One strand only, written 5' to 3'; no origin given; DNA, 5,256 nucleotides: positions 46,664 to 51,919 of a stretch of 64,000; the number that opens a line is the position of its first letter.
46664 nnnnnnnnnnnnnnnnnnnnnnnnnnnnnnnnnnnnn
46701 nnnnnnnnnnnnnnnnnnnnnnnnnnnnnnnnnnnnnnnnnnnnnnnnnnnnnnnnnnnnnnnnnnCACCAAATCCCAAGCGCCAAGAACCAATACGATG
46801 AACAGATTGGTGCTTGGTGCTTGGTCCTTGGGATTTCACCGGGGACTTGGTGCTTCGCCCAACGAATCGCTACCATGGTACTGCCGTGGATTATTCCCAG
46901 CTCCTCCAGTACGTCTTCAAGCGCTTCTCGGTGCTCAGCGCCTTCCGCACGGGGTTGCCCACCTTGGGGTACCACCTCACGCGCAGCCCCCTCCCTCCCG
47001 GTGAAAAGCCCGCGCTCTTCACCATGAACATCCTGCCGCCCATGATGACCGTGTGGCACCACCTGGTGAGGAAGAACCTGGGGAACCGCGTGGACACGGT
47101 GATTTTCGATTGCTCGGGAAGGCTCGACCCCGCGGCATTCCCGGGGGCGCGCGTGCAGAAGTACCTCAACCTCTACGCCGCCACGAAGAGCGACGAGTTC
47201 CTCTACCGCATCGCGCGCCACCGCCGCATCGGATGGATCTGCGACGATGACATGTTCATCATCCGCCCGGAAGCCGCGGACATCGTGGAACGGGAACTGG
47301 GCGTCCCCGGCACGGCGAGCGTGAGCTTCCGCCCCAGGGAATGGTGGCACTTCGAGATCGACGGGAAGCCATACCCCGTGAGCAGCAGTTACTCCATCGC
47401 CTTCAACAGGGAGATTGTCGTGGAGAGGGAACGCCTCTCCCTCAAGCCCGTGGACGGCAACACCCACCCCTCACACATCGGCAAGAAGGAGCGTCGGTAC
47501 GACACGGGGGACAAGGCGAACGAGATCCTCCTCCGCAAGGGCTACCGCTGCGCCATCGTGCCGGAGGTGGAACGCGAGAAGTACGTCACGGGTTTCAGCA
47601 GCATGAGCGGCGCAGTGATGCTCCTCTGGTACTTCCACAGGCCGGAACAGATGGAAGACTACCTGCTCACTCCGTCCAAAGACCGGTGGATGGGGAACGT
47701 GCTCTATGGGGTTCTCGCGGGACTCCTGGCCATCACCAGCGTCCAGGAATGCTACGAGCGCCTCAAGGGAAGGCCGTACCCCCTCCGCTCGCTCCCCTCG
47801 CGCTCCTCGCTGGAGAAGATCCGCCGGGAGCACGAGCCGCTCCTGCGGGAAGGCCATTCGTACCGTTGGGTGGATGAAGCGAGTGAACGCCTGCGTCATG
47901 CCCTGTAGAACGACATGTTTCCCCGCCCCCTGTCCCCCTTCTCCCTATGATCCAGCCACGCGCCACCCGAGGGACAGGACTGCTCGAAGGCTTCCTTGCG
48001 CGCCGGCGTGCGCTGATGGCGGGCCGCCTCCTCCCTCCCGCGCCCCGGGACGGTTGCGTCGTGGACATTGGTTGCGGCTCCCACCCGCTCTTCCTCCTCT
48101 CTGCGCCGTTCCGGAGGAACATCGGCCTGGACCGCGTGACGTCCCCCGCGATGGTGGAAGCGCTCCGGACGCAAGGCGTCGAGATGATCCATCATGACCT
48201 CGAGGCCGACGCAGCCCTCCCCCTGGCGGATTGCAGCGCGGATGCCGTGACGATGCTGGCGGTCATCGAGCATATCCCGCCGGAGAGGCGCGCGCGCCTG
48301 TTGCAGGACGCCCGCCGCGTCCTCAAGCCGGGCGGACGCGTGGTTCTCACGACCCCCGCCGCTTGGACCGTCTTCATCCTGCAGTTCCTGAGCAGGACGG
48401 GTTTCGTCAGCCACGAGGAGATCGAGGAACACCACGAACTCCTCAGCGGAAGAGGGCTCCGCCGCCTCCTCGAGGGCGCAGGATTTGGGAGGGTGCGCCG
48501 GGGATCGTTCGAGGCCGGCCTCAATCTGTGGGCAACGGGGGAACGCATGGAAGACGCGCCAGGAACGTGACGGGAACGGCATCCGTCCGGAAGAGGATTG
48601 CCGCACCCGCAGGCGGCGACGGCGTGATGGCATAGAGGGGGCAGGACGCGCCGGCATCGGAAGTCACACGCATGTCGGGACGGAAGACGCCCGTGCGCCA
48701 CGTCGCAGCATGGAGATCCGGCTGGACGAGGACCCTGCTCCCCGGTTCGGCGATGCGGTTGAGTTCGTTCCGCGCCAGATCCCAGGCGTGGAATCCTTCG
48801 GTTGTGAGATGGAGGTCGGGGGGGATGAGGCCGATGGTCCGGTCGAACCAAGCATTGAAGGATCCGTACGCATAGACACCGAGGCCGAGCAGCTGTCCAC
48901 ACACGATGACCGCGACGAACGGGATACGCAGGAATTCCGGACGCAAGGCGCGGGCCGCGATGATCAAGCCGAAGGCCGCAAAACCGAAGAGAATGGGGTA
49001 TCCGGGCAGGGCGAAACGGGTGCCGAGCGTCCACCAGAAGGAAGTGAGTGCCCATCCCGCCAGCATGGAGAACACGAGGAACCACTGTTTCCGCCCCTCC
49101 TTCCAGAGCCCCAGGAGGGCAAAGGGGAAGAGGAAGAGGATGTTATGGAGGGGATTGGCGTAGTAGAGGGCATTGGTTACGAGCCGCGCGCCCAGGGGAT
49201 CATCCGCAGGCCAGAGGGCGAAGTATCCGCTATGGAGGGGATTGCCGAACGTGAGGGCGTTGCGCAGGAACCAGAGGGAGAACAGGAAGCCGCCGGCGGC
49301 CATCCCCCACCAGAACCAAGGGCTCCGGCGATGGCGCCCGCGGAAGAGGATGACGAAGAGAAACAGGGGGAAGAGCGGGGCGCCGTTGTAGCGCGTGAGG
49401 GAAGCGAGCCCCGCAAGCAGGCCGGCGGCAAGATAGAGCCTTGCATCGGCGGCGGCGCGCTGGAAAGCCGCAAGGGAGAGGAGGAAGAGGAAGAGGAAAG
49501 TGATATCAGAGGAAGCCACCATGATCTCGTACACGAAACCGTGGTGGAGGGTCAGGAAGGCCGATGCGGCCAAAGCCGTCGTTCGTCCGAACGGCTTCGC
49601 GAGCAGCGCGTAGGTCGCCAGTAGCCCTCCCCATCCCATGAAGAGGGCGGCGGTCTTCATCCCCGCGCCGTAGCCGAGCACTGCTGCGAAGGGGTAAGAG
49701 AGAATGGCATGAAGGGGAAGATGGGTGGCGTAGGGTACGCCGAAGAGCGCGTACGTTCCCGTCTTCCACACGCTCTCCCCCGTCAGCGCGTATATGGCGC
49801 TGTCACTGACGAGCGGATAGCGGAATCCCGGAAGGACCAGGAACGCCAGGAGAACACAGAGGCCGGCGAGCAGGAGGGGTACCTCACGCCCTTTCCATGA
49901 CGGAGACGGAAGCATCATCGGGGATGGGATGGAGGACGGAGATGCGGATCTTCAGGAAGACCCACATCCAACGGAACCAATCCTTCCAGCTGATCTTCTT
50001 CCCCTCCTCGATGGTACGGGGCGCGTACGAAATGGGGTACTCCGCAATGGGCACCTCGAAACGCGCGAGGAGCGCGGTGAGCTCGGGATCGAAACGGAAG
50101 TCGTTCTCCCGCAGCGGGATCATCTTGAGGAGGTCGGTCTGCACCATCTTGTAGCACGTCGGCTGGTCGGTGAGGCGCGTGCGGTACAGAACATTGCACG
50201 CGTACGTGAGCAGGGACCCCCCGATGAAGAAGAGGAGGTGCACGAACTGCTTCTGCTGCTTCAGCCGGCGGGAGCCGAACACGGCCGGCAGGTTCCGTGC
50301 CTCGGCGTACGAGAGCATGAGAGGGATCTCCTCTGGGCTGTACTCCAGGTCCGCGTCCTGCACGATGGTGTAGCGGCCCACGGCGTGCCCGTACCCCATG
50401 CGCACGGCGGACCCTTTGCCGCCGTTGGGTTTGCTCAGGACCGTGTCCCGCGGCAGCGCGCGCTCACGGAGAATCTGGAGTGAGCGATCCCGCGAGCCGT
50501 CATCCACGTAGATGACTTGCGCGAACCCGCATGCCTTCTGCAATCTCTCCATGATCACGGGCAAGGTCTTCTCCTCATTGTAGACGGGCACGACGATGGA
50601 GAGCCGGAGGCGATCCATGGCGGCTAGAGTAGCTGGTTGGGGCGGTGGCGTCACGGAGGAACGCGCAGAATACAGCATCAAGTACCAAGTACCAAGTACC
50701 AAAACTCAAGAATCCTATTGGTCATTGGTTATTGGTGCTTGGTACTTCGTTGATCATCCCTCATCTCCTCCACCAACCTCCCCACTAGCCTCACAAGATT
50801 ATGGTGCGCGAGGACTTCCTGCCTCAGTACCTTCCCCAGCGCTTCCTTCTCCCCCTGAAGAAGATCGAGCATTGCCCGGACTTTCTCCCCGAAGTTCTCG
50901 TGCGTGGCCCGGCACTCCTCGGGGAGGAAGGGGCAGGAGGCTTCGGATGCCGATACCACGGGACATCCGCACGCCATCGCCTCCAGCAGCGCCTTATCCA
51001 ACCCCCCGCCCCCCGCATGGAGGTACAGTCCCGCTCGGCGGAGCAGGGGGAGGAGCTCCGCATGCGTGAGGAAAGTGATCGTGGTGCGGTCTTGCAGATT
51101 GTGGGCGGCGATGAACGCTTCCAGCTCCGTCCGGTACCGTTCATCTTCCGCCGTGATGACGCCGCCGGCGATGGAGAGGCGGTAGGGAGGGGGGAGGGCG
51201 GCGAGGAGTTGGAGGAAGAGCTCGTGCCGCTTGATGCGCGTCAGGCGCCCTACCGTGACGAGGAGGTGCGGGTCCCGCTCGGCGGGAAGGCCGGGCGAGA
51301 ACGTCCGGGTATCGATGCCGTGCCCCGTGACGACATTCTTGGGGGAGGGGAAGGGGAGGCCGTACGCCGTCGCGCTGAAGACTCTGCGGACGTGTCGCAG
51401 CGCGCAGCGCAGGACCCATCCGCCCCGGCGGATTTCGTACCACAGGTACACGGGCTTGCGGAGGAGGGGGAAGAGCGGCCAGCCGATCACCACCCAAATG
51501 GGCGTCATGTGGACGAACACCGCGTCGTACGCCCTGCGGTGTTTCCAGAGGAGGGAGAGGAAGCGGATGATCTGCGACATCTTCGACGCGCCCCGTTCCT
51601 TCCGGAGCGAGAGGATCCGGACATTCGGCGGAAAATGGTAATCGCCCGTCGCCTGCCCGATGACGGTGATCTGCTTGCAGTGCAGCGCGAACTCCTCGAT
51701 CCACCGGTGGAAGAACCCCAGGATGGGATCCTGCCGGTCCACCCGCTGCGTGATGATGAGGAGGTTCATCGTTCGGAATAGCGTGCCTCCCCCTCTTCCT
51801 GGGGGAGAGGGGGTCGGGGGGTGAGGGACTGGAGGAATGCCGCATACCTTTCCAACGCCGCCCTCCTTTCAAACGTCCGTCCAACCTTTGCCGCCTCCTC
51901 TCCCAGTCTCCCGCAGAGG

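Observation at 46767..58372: Dispersed family of imperfect palindromes built from 7-nt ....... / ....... units at gene junctions, supplying the stop codons of upstream genes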

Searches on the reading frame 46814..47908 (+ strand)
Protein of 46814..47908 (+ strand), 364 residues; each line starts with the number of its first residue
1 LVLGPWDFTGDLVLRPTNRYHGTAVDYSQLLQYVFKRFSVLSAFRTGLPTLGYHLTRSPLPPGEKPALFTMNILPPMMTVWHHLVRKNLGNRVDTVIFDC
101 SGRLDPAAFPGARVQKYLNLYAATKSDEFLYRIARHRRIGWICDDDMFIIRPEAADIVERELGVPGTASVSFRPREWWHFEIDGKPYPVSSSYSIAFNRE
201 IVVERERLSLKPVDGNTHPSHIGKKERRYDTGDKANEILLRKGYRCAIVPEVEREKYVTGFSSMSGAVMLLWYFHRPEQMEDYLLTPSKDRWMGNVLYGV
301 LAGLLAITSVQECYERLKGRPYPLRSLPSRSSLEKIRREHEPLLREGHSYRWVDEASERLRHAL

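Call 14: search_protein_families(library=pfam, proteins=[window:46814-47908:+], max_evalue=0.001)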
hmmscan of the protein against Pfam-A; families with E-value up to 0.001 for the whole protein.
window:46814-47908:+ (364 aa): 0 families

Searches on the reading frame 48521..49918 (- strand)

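Call 14: search_protein_families(library=pfam, proteins=[window:48521-49918:-], max_evalue=0.001)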
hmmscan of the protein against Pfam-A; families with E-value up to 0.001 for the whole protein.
window:48521-49918:- (465 aa): 1 family
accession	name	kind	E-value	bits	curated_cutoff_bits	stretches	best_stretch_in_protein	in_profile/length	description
PF13231.12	PMT_2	-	7.3e-09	36.5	26.1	1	98-216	35-159/160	Dolichyl-phosphate-mannose-protein mannosyltransferase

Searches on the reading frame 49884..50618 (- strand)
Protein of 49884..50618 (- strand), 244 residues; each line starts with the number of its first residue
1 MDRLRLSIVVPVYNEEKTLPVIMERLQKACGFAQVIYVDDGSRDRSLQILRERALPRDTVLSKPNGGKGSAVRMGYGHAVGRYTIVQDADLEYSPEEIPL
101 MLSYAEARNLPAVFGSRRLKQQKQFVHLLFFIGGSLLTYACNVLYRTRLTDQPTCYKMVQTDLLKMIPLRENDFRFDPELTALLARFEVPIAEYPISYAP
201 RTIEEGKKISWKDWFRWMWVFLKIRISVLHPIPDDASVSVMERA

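Call 14: search_protein_families(library=pfam, proteins=[window:49884-50618:-], max_evalue=0.001)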
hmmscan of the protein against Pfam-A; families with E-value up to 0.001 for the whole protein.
window:49884-50618:- (244 aa): 3 families
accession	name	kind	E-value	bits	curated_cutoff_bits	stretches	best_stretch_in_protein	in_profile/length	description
PF00535.33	Glycos_transf_2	-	1.1e-23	84.4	23.3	1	7-124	1-122/168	Glycosyl transferase family 2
PF10111.15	Glyco_tranf_2_2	-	0.00013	21.9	27.3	1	7-110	1-111/276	Glycosyltransferase like family 2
PF13641.12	Glyco_tranf_2_3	-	0.00058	20.4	27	1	6-126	3-132/230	Glycosyltransferase like family 2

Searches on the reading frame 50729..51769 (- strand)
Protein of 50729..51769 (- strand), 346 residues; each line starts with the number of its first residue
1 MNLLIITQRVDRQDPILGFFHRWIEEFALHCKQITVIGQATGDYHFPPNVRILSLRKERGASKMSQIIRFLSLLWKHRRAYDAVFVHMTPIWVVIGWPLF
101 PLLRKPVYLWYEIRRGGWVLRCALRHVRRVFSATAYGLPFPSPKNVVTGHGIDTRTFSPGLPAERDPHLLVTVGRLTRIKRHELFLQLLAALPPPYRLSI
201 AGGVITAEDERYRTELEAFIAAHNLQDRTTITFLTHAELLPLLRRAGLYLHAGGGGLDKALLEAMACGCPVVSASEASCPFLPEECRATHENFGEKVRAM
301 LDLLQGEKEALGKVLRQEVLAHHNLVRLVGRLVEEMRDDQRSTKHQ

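Call 14: search_protein_families(library=pfam, proteins=[window:50729-51769:-], max_evalue=0.001)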
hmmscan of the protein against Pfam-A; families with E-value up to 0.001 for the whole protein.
window:50729-51769:- (346 aa): 3 families
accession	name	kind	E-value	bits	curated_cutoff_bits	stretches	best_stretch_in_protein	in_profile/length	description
PF00534.26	Glycos_transf_1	-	4.1e-13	49.7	26.4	1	161-275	9-123/172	Glycosyl transferases group 1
PF13692.12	Glyco_trans_1_4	-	6.2e-12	46.4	27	1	169-279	3-111/142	Glycosyl transferases group 1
PF13524.12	Glyco_trans_1_2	-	3.7e-07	30.6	25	1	181-329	1-139/144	Glycosyl transferase-like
